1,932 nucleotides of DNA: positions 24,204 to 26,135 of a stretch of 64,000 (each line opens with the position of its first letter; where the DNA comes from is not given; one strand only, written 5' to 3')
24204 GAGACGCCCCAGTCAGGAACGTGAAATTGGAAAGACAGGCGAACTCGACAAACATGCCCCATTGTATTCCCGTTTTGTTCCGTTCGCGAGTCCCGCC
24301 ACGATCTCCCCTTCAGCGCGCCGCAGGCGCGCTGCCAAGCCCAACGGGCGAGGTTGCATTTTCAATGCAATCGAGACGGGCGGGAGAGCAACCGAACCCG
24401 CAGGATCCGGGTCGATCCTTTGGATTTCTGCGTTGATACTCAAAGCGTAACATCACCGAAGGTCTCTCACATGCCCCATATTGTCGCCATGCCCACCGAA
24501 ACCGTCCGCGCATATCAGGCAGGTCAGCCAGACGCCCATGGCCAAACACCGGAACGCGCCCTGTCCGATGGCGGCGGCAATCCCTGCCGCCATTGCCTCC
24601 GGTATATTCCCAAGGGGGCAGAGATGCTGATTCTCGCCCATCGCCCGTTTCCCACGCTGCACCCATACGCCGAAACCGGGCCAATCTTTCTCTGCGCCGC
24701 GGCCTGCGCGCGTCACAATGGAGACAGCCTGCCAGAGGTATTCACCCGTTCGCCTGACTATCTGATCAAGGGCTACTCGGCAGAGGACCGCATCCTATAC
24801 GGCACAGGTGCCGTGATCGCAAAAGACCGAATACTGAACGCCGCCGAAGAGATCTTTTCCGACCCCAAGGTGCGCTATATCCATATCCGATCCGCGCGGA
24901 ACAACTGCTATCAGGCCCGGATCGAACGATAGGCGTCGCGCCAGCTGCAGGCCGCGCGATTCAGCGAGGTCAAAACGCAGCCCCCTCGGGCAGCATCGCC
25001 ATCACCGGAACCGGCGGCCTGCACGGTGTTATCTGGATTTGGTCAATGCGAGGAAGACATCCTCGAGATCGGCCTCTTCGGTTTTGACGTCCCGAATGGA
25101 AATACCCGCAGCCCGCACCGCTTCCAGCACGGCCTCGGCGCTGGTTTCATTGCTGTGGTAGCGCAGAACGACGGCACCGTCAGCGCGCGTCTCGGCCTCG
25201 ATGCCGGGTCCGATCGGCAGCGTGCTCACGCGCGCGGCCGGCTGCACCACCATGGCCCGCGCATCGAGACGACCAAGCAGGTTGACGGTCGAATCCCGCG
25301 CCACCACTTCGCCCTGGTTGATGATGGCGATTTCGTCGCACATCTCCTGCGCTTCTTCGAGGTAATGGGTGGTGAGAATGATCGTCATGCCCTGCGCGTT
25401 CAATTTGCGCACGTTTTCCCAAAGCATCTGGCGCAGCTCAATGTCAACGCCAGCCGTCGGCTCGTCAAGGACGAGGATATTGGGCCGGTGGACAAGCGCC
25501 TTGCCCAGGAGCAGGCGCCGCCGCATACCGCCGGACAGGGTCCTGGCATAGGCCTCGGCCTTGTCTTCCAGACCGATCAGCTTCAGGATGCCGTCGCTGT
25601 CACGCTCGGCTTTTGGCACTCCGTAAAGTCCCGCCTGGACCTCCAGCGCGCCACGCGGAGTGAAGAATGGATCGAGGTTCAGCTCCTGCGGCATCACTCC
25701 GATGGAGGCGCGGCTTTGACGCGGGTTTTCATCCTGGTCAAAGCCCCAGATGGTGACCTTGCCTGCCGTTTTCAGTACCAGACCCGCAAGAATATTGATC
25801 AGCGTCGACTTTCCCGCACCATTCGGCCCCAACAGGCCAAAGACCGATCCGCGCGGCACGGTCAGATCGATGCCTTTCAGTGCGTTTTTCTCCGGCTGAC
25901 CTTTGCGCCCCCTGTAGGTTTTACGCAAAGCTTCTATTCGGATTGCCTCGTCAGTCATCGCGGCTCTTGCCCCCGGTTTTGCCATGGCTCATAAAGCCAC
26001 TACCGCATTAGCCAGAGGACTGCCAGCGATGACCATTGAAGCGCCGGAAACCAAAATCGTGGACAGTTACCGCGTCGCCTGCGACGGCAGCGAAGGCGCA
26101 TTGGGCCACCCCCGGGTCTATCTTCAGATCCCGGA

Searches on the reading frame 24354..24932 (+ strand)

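Call 6: search_protein_families(library=pfam, proteins=[window:24354-24932:+])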
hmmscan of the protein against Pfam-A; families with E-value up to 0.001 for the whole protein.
window:24354-24932:+ (192 aa): 1 family
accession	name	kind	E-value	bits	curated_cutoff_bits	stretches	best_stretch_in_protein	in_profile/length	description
PF06718.16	DUF1203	-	4.6e-37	127.3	27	1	75-192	1-116/116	Protein of unknown function (DUF1203)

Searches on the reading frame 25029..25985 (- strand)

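Call 6: search_protein_families(library=pfam, proteins=[window:25029-25985:-])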
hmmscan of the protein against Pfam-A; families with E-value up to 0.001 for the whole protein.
window:25029-25985:- (318 aa): 3 families
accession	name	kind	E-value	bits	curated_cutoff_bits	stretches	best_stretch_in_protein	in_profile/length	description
PF00005.33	ABC_tran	-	3.1e-31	109.2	25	1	36-178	1-137/137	ABC transporter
PF13304.12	AAA_21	-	5.7e-11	43.5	27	2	136-207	224-298/304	AAA domain, putative AbiEii toxin, Type IV TA system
PF13732.12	DrrA1-3_C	-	6e-05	24.1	27.4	1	254-314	22-80/81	ATP-binding protein DrrA1-3-like, C-terminal domain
